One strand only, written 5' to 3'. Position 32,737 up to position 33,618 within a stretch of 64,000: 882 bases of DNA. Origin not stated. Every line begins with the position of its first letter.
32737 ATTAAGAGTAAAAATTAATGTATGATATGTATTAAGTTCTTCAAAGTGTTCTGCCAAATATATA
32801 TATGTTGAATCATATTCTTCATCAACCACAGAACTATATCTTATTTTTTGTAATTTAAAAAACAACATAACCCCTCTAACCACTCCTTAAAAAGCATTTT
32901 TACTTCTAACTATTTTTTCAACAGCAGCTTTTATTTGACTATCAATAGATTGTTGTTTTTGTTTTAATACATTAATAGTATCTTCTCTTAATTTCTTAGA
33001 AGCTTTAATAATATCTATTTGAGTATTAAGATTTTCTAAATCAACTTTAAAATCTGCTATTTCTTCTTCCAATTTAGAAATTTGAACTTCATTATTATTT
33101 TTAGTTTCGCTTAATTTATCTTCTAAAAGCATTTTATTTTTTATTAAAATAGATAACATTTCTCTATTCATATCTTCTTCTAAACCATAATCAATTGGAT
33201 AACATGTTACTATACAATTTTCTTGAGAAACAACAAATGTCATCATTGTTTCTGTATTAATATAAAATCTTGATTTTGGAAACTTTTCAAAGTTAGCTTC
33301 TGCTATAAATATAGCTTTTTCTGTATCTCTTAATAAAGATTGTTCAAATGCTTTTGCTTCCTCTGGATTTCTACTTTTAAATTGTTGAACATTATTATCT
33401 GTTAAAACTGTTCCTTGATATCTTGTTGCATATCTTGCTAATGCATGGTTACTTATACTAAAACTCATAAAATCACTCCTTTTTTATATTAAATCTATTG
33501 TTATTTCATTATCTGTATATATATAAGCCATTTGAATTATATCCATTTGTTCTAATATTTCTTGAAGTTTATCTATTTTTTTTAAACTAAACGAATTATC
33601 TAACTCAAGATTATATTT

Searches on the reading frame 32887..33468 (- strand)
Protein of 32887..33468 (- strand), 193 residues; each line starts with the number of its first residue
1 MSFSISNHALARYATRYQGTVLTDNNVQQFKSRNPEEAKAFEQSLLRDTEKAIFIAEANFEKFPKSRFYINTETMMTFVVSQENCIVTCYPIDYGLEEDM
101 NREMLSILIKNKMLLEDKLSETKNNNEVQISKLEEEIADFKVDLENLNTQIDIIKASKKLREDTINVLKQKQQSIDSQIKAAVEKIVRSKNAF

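Call 54: search_protein_families(library=pfam, proteins=[window:32887-33468:-], max_evalue=0.01)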
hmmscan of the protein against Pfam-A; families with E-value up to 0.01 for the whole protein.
window:32887-33468:- (193 aa): 1 family
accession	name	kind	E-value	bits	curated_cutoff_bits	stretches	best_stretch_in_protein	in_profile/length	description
PF06588.17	Muskelin_N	-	0.0038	17.6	27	1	8-112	10-111/197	Muskelin N-terminus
